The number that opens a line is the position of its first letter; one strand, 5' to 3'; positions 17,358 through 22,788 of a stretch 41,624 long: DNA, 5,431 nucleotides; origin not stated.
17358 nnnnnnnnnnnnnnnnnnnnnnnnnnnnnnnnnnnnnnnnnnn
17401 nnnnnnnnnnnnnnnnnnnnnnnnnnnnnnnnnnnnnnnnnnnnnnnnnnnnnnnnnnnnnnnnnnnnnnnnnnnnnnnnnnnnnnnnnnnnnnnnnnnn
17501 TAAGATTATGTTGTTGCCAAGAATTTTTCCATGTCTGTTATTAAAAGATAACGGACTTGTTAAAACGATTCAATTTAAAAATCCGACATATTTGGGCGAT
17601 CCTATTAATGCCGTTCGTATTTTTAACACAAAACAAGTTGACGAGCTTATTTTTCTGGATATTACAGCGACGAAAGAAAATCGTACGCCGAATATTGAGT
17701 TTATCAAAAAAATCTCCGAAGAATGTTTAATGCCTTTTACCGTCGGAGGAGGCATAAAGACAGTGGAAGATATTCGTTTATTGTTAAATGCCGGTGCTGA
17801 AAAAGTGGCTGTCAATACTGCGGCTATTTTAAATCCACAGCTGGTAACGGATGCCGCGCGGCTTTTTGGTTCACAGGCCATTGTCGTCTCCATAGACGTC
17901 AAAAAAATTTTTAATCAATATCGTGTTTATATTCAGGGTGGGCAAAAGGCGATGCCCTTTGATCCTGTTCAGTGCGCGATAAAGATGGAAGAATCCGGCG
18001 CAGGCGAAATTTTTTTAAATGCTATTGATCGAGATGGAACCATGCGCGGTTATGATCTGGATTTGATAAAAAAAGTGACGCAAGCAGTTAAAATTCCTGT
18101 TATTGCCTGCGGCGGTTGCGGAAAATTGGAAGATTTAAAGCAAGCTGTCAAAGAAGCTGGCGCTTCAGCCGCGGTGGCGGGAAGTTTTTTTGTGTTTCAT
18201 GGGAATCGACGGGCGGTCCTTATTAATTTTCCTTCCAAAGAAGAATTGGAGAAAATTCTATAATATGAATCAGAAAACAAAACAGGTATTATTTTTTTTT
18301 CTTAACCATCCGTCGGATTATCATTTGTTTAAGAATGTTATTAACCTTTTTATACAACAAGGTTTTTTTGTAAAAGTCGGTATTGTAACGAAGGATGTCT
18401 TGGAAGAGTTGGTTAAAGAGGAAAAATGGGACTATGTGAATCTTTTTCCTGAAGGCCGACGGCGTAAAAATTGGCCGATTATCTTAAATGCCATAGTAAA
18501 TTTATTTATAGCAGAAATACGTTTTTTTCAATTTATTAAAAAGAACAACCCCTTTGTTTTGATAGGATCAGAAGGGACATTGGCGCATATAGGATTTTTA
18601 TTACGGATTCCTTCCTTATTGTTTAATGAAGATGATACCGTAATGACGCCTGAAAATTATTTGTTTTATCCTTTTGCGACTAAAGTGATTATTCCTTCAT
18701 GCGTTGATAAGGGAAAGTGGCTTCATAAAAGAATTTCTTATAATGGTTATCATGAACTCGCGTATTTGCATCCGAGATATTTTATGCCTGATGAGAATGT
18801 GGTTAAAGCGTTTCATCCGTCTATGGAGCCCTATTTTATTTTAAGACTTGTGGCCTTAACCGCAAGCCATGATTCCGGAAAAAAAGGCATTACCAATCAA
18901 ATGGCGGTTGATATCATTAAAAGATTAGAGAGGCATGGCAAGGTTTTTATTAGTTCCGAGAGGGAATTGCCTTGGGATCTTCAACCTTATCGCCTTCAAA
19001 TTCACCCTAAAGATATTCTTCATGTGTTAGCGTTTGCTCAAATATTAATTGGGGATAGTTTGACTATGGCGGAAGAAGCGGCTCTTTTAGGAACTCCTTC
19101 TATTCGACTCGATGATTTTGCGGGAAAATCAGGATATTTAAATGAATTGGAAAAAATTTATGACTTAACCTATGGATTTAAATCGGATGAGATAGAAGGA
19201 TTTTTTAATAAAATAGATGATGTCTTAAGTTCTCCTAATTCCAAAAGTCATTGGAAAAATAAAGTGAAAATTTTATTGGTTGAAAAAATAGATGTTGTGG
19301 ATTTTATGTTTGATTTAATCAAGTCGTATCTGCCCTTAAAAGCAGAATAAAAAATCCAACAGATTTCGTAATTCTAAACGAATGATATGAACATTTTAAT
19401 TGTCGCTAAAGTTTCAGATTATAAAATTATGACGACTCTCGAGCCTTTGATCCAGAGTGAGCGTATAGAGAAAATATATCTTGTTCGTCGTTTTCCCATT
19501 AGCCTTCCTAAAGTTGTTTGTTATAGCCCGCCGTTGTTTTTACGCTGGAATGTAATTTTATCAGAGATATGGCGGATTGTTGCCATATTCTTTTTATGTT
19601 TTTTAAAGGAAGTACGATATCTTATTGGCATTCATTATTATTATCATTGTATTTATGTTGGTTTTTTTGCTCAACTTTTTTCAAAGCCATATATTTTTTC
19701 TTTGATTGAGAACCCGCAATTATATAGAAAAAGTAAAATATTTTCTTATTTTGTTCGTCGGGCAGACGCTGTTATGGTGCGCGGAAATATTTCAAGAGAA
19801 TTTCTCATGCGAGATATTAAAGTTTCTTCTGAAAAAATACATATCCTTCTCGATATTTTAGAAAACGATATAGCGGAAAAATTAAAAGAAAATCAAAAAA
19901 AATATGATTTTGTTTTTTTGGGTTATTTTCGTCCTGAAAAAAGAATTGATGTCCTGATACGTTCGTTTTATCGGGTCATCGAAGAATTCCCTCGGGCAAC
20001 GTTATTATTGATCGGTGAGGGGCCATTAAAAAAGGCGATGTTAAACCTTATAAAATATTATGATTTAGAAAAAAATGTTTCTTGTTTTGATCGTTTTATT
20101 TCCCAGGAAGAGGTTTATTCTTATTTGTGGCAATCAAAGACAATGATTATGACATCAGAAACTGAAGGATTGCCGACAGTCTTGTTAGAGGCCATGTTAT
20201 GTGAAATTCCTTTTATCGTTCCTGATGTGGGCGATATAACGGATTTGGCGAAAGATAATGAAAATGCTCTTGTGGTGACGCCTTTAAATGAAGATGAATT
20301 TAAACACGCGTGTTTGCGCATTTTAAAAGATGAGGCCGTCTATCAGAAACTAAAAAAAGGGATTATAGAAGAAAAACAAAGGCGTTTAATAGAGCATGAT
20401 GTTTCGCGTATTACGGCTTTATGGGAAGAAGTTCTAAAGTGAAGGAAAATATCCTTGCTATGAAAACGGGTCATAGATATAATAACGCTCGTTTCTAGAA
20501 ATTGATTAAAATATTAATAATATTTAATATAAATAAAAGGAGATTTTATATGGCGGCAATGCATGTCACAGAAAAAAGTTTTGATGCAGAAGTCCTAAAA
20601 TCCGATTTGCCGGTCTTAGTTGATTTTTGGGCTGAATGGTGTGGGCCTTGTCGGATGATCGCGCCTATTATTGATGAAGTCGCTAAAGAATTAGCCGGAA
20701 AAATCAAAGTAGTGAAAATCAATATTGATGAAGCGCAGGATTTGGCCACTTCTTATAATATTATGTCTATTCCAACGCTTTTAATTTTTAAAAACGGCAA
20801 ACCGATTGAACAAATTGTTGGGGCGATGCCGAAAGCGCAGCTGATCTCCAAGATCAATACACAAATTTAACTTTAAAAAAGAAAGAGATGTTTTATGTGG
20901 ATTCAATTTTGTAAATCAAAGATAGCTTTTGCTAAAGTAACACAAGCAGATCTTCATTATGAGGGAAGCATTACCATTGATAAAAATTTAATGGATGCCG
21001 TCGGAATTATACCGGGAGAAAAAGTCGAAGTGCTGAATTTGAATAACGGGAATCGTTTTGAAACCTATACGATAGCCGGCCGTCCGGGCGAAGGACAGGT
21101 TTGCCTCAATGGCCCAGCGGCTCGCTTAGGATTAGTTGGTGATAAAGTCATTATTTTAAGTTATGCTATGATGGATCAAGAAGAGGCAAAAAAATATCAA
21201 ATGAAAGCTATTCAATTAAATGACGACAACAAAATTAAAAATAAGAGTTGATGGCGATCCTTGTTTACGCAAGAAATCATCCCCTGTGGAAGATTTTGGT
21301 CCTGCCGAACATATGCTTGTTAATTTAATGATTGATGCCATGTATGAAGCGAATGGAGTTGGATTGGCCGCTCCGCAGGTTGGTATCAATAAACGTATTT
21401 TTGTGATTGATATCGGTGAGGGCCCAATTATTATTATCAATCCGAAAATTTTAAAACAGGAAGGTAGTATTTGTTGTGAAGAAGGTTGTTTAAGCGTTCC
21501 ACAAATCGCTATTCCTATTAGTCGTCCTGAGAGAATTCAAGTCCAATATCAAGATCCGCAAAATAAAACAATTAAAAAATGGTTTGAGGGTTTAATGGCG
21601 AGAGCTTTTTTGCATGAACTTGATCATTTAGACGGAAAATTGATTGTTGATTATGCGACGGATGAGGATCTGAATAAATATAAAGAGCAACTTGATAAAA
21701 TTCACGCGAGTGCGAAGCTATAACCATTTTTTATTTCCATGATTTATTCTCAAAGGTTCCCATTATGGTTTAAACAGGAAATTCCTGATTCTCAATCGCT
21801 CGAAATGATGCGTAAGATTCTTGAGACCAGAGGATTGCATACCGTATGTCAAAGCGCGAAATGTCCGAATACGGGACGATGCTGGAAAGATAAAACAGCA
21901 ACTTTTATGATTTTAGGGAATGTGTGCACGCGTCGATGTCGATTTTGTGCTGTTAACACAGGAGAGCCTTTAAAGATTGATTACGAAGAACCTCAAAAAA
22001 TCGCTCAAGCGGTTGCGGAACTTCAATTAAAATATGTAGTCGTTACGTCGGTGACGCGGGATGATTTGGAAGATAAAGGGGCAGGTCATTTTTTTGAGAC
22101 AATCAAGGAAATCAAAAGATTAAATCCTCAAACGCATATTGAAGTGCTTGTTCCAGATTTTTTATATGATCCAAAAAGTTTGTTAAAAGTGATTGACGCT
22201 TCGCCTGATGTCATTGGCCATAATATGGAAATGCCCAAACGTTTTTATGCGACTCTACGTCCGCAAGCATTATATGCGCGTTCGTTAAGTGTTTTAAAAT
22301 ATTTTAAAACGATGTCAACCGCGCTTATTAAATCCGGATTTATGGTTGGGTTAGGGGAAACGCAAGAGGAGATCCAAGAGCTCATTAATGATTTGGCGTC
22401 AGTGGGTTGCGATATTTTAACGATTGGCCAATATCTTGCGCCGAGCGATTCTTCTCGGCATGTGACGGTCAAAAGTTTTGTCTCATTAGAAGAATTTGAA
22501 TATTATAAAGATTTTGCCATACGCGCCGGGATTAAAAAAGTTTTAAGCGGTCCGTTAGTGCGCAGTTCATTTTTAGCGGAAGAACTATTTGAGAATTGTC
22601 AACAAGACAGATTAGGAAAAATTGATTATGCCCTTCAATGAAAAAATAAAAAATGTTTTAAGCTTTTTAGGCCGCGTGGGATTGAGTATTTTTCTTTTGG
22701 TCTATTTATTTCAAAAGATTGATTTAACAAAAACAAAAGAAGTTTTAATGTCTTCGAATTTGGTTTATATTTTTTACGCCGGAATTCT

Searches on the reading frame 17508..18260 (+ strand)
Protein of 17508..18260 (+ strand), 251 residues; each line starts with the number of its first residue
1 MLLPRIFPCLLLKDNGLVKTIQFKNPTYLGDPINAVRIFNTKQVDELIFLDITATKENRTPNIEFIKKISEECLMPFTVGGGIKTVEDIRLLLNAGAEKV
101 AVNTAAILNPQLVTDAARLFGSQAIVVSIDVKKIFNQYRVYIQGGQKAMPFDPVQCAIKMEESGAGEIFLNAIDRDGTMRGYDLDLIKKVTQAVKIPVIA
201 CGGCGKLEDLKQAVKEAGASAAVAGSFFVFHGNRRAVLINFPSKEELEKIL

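Call 30: search_protein_families(library=pfam, proteins=[window:17508-18260:+], max_evalue=0.00001)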
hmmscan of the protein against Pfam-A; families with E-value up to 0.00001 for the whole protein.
window:17508-18260:+ (251 aa): 6 families
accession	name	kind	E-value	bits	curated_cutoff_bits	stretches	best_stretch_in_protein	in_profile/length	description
PF00977.27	His_biosynth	-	4.3e-70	236.2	23.6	1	5-229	1-223/228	Histidine biosynthesis protein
PF01207.24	Dus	-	1.5e-11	44.4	20.4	1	155-225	142-214/311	Dihydrouridine synthase (Dus)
PF03060.21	NMO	-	7.9e-10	39.1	28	1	179-229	170-226/331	Nitronate monooxygenase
PF02581.23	TMP-TENI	-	6.2e-09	35.9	27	0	53-105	127-179/180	Thiamine monophosphate synthase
PF01180.27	DHO_dh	-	5e-07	29.6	27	0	184-239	227-283/291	Dihydroorotate dehydrogenase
PF04309.18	G3P_antiterm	-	5.5e-06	26.3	27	0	64-104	129-169/173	Glycerol-3-phosphate responsive antiterminator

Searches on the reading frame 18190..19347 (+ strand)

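Call 30: search_protein_families(library=pfam, proteins=[window:18190-19347:+], max_evalue=0.00001)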
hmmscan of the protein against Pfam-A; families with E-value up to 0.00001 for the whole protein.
window:18190-19347:+ (386 aa): 1 family
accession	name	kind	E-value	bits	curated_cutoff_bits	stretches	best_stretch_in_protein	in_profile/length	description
PF04007.18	DUF354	-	1.7e-08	34.4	22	1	110-306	73-284/349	Protein of unknown function (DUF354)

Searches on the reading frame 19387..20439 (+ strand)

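Call 72: search_protein_families(library=pfam, proteins=[window:19387-20439:+], max_evalue=0.00001)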
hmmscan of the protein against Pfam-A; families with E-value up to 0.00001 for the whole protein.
window:19387-20439:+ (351 aa): 2 families
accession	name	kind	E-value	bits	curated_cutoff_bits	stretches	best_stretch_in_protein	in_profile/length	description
PF00534.26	Glycos_transf_1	-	1.4e-30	106.6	26.4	1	161-324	4-167/172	Glycosyl transferases group 1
PF13692.12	Glyco_trans_1_4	-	3.1e-25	89.5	27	1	174-315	3-142/142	Glycosyl transferases group 1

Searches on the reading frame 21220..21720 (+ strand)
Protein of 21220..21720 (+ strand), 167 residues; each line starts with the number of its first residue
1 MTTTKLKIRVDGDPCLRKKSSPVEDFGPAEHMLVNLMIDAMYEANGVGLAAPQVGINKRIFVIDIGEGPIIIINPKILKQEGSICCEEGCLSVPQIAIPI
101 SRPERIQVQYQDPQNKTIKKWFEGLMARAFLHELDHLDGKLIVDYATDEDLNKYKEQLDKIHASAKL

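Call 72: search_protein_families(library=pfam, proteins=[window:21220-21720:+], max_evalue=0.00001)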
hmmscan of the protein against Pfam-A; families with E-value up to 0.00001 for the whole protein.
window:21220-21720:+ (167 aa): 1 family
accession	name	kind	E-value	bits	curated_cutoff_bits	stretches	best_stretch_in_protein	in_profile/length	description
PF01327.26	Pep_deformylase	-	2.6e-46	157.5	22.8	1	6-149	2-153/156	Polypeptide deformylase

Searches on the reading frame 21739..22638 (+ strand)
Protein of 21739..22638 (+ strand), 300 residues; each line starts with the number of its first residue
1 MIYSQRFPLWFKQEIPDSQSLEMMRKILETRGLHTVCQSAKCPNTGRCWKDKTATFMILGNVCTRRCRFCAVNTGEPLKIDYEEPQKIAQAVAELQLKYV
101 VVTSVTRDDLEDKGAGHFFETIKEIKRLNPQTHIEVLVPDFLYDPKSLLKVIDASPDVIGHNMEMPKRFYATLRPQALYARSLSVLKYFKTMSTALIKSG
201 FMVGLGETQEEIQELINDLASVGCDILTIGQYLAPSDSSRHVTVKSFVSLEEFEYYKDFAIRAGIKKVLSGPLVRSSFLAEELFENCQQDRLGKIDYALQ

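Call 72: search_protein_families(library=pfam, proteins=[window:21739-22638:+], max_evalue=0.00001)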
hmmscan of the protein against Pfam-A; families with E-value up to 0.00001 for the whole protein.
window:21739-22638:+ (300 aa): 1 family
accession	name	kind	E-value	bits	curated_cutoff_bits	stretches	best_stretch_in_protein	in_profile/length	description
PF04055.27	Radical_SAM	-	6.7e-19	69.1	29.5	1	57-219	1-166/166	Radical SAM superfamily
